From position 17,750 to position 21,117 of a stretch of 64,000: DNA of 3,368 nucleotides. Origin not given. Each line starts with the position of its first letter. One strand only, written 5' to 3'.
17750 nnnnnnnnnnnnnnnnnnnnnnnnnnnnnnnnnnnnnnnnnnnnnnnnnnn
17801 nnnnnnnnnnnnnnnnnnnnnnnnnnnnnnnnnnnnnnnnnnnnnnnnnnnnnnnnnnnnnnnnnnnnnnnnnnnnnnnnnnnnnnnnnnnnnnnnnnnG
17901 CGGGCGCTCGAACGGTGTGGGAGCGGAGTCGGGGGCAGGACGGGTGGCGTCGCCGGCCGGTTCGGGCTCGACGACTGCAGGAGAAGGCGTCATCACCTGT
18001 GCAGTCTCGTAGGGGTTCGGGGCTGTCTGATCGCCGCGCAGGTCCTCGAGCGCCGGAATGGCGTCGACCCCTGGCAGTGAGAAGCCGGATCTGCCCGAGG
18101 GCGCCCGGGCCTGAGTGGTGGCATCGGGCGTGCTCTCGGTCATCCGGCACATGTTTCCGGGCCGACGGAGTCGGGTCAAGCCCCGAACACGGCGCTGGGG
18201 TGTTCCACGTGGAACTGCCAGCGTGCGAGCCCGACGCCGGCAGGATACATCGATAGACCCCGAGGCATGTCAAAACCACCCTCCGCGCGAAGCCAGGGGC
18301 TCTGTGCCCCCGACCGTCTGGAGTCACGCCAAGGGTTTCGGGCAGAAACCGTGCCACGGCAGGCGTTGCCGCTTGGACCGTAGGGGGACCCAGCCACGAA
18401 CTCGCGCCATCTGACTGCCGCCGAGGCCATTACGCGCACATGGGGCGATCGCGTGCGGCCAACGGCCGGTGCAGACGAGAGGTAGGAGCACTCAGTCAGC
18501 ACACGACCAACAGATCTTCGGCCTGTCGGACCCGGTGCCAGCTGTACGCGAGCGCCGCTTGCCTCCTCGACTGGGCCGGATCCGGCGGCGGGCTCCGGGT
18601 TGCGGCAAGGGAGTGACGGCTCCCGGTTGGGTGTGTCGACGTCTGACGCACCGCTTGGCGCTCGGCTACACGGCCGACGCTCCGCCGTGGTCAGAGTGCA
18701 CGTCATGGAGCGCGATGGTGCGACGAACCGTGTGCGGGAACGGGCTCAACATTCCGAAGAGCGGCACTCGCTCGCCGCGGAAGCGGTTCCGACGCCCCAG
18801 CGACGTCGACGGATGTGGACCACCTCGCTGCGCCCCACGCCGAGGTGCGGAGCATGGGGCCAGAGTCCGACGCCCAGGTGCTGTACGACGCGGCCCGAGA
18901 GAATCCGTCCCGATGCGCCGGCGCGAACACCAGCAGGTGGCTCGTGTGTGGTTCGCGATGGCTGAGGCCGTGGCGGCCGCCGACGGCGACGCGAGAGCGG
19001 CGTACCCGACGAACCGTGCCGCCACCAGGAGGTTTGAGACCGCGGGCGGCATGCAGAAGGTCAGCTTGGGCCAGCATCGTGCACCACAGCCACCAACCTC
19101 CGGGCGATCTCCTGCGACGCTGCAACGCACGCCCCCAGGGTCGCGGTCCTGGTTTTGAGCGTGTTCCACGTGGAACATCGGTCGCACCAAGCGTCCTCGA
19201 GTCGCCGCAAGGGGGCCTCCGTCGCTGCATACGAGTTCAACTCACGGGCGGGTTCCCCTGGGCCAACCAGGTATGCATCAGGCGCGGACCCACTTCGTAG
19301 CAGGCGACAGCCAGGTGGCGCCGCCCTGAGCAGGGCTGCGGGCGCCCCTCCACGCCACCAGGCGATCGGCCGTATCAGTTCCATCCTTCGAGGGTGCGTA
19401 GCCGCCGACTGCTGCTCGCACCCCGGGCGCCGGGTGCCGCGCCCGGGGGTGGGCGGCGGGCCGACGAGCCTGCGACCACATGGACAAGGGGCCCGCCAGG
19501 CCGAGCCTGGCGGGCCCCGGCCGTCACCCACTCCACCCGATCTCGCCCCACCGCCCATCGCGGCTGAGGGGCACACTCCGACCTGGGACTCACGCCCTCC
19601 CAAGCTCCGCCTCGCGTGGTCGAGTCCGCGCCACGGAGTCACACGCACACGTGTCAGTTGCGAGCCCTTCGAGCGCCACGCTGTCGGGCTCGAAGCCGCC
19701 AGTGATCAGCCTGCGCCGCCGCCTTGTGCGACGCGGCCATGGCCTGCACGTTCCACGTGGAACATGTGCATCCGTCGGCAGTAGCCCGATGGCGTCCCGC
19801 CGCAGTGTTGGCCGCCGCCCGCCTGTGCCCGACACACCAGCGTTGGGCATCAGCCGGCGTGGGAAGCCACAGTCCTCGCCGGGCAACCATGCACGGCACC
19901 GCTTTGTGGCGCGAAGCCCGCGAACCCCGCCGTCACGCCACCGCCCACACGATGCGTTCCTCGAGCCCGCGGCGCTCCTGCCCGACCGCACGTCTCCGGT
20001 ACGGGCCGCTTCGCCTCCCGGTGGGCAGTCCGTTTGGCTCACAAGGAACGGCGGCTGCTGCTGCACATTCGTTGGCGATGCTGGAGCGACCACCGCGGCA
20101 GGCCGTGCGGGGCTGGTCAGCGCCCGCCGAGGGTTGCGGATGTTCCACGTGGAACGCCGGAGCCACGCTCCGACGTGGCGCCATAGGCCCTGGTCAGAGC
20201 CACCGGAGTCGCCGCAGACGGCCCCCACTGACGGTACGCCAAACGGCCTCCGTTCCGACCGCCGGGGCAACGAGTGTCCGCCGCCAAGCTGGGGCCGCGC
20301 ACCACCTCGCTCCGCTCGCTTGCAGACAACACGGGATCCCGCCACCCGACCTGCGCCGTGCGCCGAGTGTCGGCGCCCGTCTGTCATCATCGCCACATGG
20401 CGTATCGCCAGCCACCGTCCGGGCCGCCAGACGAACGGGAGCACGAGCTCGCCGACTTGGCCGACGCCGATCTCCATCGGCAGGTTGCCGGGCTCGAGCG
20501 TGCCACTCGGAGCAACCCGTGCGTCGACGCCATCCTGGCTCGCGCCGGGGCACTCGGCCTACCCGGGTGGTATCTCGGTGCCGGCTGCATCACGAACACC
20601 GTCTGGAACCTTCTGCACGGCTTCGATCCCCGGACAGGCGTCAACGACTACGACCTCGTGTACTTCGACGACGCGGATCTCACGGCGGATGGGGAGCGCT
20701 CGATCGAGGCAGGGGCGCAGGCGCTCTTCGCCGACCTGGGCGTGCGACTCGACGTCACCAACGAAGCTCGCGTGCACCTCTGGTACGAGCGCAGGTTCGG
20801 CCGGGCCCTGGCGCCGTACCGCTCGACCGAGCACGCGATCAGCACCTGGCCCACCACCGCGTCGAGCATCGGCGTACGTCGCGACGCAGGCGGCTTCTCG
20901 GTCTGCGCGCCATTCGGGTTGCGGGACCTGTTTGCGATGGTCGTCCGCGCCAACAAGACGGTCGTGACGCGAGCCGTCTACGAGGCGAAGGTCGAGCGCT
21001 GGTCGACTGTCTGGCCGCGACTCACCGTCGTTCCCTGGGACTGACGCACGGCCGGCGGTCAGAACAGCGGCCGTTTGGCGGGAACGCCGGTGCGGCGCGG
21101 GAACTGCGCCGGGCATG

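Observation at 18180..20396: Gene-free 2.2-kb spacer upstream of parA carrying an array of four consensus parS sites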

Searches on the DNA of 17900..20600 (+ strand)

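Call 20: search_rna_families(source=window, start=17900, end=20600, threshold=evalue, max_evalue=1)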
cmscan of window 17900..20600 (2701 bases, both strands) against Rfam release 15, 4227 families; matches with E-value up to 1: 0.
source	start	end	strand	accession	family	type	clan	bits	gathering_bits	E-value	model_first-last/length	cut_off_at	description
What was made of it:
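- On Structured non-coding RNA gene: No Rfam hit at E<=1 (call 20).
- There is no Rfam match even at E<=1 (call 20).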

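Call 52: search_dna_similar(query=window:18216-20141:+, collection=plasmids, mode=distant, max_rows=8)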
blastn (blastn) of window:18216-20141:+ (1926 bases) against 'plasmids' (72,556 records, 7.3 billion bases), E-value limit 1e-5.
No match.
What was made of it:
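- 18180..20396 (.): Non-coding spacer of 2,217 bp holding the four sites. The interior (about 18290-20130, apart from the sites) is unconstrained filler. No similarity to plasmids (call 52).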

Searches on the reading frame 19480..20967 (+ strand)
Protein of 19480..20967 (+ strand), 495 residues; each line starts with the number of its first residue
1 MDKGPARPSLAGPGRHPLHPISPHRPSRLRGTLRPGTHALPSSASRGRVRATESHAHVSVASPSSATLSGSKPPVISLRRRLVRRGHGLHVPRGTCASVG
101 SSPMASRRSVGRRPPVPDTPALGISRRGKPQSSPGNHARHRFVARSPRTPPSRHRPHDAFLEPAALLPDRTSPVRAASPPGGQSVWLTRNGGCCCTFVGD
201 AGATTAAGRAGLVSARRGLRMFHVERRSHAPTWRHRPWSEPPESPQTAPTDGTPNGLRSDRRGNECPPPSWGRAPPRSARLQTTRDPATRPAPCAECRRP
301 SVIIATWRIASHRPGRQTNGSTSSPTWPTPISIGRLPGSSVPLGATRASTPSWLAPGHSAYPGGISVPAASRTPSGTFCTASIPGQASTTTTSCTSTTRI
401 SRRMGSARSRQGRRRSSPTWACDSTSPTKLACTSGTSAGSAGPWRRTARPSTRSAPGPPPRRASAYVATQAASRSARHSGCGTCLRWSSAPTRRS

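Call 6: search_protein_families(library=pfam, proteins=[window:19480-20967:+], max_evalue=0.01)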
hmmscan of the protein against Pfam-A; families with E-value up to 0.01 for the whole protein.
window:19480-20967:+ (495 aa): 0 families
